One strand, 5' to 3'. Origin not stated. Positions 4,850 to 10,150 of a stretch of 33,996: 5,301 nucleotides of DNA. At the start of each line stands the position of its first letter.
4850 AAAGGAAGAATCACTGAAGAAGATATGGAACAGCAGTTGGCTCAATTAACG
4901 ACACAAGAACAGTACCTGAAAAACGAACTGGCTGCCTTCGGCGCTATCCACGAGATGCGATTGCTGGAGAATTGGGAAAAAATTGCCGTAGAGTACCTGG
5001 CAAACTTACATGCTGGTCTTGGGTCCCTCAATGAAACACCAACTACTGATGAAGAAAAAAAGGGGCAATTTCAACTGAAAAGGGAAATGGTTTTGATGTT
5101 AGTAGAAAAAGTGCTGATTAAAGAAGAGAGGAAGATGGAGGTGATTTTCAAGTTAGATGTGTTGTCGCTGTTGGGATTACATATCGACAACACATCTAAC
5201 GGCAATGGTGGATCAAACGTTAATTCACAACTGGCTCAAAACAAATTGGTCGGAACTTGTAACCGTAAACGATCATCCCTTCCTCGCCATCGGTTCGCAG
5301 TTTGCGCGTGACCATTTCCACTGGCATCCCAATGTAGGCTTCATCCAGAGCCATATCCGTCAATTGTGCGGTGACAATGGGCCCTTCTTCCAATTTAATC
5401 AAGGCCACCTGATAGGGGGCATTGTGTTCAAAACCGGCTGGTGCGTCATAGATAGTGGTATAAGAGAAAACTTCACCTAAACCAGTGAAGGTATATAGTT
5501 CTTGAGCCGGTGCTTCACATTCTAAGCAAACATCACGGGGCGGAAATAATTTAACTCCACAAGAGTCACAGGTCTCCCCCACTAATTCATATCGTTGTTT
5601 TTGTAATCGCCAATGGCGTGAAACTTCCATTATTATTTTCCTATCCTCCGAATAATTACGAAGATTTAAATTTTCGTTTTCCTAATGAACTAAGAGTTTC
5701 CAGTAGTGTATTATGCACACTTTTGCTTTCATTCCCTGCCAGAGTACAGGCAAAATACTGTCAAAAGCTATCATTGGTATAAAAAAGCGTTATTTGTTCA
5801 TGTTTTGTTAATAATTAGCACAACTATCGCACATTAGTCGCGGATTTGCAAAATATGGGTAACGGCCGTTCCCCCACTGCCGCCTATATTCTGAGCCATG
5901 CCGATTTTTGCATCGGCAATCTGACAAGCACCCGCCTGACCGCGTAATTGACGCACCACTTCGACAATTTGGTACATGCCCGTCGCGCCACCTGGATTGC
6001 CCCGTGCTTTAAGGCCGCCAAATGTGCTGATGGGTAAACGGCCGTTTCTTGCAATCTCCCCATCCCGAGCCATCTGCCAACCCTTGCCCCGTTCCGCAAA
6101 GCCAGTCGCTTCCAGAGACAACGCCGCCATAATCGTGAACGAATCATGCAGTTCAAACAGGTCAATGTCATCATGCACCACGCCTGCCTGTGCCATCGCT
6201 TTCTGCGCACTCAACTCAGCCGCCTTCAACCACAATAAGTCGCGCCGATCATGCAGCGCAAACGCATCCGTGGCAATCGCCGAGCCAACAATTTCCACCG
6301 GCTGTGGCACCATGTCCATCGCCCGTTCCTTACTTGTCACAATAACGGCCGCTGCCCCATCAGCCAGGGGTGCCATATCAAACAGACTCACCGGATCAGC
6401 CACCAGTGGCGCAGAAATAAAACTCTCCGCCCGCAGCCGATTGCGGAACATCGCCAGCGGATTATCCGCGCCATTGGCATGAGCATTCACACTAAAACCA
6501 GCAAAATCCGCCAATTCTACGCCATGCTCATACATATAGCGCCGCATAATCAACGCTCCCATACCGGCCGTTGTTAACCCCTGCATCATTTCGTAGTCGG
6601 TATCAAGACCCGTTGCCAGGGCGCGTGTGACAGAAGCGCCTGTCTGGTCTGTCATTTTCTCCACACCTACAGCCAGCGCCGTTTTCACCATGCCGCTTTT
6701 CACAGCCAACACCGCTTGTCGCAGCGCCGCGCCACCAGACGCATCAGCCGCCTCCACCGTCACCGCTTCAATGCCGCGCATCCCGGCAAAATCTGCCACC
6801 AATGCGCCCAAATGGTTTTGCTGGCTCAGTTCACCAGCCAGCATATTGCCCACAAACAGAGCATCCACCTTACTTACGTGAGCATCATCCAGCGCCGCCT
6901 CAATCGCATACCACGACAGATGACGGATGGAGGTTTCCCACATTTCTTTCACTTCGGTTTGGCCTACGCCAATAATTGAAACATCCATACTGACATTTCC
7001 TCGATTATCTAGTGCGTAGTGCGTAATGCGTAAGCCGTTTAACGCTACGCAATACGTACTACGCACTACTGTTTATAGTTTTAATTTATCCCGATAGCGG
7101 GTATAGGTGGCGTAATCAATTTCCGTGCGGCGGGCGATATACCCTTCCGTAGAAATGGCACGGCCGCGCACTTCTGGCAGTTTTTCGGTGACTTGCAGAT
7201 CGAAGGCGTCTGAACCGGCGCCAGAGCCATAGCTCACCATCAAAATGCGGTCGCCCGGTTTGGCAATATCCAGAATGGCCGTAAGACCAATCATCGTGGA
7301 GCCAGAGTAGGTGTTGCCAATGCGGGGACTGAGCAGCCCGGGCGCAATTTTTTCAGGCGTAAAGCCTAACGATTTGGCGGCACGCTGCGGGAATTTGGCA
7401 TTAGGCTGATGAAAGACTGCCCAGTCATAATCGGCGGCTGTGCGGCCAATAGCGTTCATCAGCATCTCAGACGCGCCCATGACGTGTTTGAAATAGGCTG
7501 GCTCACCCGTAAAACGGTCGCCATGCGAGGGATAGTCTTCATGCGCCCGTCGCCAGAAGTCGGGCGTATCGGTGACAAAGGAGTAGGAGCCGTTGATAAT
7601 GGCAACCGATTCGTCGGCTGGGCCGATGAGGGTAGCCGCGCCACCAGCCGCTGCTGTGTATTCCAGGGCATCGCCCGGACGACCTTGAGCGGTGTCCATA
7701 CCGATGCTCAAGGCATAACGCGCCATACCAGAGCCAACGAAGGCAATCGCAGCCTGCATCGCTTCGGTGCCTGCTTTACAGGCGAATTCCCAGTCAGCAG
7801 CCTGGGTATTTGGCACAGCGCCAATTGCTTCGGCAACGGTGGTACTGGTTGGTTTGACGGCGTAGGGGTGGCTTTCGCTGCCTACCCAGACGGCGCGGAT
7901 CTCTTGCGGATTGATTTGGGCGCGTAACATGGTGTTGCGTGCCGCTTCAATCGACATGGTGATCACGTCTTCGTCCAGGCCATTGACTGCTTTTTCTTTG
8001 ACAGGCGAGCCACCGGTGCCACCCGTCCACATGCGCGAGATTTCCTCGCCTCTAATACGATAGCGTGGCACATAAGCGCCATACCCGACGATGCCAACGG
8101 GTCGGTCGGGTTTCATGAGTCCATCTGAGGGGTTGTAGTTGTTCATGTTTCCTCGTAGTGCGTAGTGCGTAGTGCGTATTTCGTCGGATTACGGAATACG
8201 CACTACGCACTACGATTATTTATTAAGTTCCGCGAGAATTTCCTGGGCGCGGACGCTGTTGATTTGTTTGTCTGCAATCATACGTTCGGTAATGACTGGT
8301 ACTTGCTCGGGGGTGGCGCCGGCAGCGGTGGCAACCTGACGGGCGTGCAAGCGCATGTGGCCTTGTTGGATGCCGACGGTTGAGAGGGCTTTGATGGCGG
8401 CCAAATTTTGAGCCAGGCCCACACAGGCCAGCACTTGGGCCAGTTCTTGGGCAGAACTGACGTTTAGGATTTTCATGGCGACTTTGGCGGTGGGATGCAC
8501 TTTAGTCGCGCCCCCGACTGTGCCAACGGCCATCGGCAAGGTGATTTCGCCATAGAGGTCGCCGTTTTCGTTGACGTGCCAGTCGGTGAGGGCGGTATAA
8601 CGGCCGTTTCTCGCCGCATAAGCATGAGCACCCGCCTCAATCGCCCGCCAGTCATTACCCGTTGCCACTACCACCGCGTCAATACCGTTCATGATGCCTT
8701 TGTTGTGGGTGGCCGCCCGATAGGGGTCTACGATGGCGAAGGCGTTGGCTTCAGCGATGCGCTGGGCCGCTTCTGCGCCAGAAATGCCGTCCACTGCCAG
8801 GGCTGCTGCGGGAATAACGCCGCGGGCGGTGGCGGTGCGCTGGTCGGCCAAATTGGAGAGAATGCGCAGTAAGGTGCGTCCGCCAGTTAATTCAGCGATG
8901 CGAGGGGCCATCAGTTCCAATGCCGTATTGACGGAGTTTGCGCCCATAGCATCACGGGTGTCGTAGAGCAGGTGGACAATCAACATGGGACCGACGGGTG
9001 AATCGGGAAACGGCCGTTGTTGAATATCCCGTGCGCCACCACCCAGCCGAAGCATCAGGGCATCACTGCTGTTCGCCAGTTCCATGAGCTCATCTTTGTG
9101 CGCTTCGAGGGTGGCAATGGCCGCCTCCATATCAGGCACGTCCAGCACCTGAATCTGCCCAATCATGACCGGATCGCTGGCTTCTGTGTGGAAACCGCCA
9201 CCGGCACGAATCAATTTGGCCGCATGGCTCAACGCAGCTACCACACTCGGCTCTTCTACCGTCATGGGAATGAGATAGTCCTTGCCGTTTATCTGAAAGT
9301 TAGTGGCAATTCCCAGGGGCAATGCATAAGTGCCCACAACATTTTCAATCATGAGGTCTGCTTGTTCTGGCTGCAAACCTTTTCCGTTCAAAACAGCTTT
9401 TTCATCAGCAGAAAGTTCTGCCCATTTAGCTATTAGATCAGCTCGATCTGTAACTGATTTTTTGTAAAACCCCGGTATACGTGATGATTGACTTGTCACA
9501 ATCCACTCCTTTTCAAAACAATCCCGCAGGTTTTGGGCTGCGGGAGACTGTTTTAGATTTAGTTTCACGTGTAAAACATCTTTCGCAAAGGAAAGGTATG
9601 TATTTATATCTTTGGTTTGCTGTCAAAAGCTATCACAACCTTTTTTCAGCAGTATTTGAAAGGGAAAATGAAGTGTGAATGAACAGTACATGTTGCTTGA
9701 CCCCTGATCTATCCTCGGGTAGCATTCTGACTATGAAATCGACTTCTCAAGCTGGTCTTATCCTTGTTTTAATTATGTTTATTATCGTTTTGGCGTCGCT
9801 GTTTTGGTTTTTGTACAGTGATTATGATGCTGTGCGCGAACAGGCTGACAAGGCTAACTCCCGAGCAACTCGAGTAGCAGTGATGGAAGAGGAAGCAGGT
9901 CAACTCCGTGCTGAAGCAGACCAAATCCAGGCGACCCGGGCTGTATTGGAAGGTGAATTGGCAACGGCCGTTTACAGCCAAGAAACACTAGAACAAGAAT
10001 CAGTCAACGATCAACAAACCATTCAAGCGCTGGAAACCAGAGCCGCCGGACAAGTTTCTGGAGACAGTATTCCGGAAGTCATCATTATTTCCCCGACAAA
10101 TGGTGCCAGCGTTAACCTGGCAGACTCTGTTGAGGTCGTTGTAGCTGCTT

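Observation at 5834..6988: The thiolase-fold protein of the operon lacks all three canonical catalytic residues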

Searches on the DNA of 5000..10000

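Call 53: search_rna_families(source=window, start=5000, end=10000, threshold=evalue, max_evalue=1)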
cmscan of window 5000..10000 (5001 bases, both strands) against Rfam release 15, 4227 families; matches with E-value up to 1: 2.
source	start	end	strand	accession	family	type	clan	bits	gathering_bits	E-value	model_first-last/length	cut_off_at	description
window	8158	8217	+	RF03193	mir-2941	Gene; miRNA;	-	26.4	60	0.0065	1-82/82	no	mir-2941 microRNA precursor family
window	7985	8044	-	RF01696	Chlorobi-1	Gene; sRNA;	-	18.5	50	0.16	1-67/67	no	Chlorobi-1 RNA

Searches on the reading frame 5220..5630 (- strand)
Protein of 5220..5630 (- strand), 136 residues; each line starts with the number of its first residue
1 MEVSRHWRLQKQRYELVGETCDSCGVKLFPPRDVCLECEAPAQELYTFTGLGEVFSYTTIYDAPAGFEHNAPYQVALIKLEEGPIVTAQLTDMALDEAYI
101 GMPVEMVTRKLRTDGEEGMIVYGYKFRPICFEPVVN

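Call 3: search_protein_families(library=pfam, proteins=[window:5220-5630:-])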
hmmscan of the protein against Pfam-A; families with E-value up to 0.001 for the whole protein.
window:5220-5630:- (136 aa): 2 families
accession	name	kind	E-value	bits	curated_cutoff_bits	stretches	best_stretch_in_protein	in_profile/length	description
PF01796.24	OB_ChsH2_C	-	8.5e-18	64.5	27.1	1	50-109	6-65/65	ChsH2, C-terminal OB-fold domain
PF12172.15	zf-ChsH2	-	1.1e-06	28.8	23.2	1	12-40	5-33/37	ChsH2, rubredoxin-like zinc ribbon domain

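Call 27: search_solved_structures(query=window:5220-5630:-, show_alignments=2, max_evalue=0.01)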
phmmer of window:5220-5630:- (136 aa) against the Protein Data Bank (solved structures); distinct sequences matched with E-value up to 0.01: 9.
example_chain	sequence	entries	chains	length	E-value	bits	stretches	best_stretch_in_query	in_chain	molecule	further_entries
6esq_E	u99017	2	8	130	1.9e-32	115.4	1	3-129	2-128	Pfam DUF35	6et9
5m3k_B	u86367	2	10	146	2.5e-11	47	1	4-126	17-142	2,4-diacetylphloroglucinol biosynthesis protein PhlB | 2,4-diacetylphloroglucinol biosynthesis protein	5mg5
6ok1_B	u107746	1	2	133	3.8e-10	43.2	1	10-106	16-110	ChsH2(DUF35)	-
9vbo_H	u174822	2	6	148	3.8e-09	39.9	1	5-127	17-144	2,4-diacetylphloroglucinol biosynthesis protein PhlB family protein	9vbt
9skh_E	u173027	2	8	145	3.3e-08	36.9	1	4-126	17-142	2,4-diacetylphloroglucinol biosynthesis protein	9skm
6htj_A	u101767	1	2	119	5.6e-05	26.4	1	20-109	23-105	Nucleic-acid-binding protein containing a Zn-ribbon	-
7pxp_A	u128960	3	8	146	6.4e-05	26.2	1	16-129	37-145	Benzoylsuccinyl-CoA thiolase subunit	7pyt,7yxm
9myr_B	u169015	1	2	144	0.00019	24.7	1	7-107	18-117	Acyl dehydratase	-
3irb_A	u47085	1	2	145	0.0016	21.7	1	13-80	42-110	uncharacterized protein from DUF35 family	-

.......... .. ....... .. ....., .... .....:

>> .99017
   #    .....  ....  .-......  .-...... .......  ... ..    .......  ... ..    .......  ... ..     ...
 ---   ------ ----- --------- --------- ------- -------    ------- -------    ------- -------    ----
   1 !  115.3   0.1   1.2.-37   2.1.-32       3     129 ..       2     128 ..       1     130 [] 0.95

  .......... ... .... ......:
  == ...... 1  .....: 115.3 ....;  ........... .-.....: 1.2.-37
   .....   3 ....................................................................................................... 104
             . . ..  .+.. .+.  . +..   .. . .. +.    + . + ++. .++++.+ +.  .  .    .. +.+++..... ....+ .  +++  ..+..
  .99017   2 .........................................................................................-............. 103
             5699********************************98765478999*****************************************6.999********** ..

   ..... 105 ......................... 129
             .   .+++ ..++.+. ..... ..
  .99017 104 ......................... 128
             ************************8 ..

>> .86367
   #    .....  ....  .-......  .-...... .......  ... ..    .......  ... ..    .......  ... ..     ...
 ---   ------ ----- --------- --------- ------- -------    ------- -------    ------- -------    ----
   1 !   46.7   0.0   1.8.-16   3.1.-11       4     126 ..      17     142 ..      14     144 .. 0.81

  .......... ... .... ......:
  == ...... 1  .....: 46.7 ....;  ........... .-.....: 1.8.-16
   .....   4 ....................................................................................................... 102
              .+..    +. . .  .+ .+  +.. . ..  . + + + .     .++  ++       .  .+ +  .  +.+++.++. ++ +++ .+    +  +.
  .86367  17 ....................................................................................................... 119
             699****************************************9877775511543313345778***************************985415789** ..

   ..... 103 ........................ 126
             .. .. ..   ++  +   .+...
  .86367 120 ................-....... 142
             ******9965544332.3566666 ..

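Call 96: search_protein_families(library=ncbifam, proteins=[window:5220-5630:-])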
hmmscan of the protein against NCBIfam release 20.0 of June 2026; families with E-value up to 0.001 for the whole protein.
window:5220-5630:- (136 aa): 1 family
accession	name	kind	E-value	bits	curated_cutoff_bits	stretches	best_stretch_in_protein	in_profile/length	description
NF053627.1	BnzsclthlBbsAGT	equivalog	3.1e-10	40.2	250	1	16-128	36-144/145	benzoylsuccinyl-CoA thiolase subunit BbsA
